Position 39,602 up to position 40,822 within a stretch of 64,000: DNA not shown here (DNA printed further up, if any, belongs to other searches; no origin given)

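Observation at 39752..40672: Compact, divergent FtsZ/tubulin-superfamily paralog with degenerate GTP-binding signature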

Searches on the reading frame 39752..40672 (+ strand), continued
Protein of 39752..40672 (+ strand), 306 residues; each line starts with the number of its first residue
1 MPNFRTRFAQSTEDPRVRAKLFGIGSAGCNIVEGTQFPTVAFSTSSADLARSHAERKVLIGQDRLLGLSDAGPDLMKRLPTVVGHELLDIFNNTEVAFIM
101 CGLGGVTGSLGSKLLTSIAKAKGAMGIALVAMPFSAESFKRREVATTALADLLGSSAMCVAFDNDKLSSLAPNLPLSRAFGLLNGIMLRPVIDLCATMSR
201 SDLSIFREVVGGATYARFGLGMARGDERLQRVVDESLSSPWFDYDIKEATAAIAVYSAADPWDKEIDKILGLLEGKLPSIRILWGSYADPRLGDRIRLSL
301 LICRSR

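Call 36: predict_structure(alignment_id=A1)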
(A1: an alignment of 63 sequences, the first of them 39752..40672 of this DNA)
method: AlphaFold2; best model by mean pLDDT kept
length: 306 residues; sequences in the alignment: 63
mean_pLDDT: 92.5   pTM: 0.92
mean pLDDT of the five models: 92.5, 91.6, 91.4, 90.7, 78.8
residues with pLDDT >= 90: 245; 70-90: 58; 50-70: 2; < 50: 1
segments of 3 or more residues with pLDDT < 50: none
pLDDT, mean of each block of 10 residues (from residue 1): 78 87 97 95 96 95 89 86 89 97 95 95 96 86 94 95 85 81 94 96 94 95 97 96 89 97 95 92 96 97 95
secondary structure, 60 per line:
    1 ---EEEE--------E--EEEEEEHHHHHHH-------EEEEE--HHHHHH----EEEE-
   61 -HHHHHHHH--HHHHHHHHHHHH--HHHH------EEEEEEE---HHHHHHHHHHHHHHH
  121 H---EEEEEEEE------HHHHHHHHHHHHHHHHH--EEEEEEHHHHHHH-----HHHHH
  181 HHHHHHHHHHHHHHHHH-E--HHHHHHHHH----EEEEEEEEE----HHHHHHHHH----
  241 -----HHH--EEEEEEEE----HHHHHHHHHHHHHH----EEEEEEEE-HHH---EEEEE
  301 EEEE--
elements in order: E4-7 E19-24 H25-31 E39-43 H46-51 E56-59 H62-69 H72-83 H86-89 E96-102 H106-121 E125-132 H139-155 E158-163 H164-170 H176-197 H202-210 E215-223 H228-236 E251-258 H263-276 E281-288 E296-304

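Call 37: find_encoding_contigs(protein=P0074, flank=10000, max_places=3)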
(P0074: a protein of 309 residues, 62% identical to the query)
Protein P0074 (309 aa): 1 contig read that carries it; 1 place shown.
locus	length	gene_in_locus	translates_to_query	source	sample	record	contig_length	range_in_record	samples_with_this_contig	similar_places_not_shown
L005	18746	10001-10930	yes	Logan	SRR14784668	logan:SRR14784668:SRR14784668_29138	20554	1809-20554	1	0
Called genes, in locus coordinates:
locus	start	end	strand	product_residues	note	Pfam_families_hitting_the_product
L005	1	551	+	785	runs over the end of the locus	?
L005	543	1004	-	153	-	PF00293:NUDIX, PF14815:NUDIX_4 (faint)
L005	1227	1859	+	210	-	-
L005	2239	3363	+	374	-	-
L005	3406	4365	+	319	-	PF01904:DUF72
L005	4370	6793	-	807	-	PF02463:SMC_N, PF13175:AAA_15, PF13304:AAA_21 (faint), PF13476:AAA_23, PF13514:AAA_27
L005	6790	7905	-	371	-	PF00149:Metallophos, PF12850:Metallophos_2 (weak)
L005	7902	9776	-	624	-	PF00999:Na_H_Exchanger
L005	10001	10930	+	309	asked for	PF00091:Tubulin, PF12327:FtsZ_C (weak)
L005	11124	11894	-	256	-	PF00590:TP_methylase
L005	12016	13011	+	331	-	PF18093:Trm5_N, PF25133:TYW2_N_2, PF02475:TRM5-TYW2_MTfase, PF05175:MTS, PF06325:PrmA, PF13649:Methyltransf_25, PF13847:Methyltransf_31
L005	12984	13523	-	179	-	PF22769:DCD, PF00692:dUTPase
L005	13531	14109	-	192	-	-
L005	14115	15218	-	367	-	PF05343:Peptidase_M42, PF01546:Peptidase_M20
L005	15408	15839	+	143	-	PF04307:YdjM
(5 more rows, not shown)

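Call 38: find_encoding_contigs(protein=P0425, flank=10000, max_places=3)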
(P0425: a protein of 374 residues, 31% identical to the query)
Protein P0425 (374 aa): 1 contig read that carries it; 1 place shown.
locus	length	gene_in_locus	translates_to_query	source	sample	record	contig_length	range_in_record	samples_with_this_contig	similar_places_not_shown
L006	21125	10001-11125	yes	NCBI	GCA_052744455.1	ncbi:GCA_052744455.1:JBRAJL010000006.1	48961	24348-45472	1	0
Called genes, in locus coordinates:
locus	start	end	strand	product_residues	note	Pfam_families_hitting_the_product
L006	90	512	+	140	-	-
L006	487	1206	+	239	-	PF03796:DnaB_C (faint), PF06745:ATPase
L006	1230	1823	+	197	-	-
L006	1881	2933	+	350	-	PF13174:TPR_6 (faint), PF13176:TPR_7 (faint), PF14559:TPR_19 (weak), PF03704:BTAD (weak), PF13424:TPR_12 (weak), PF13432:TPR_16, PF00515:TPR_1, PF07719:TPR_2 (weak), +4 more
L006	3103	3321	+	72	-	-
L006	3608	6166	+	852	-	-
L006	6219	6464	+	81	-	-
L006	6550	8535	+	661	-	PF00072:Response_reg, PF00989:PAS, PF08448:PAS_4, PF13426:PAS_9, PF08447:PAS_3, PF08448:PAS_4, PF13426:PAS_9, PF18546:MetOD1, +3 more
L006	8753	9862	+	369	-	PF00091:Tubulin, PF12327:FtsZ_C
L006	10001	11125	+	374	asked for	PF00091:Tubulin, PF12327:FtsZ_C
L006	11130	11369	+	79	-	-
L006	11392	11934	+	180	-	PF03439:Spt5-NGN, PF00467:KOW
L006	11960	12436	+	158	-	PF03946:Ribosomal_L11_N, PF00298:Ribosomal_L11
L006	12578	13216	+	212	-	PF00687:Ribosomal_L1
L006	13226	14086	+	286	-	PF00466:Ribosomal_L10, PF17777:RL10P_insert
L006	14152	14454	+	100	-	-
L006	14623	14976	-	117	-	-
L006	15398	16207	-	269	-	PF07934:OGG_N, PF00730:HhH-GPD (weak)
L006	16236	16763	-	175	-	PF01986:DUF123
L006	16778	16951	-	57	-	-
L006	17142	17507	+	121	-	-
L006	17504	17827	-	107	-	-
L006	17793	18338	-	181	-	PF03435:Sacchrp_dh_NADP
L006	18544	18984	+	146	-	-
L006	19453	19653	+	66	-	PF20095:DUF6485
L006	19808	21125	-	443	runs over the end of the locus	PF00202:Aminotran_3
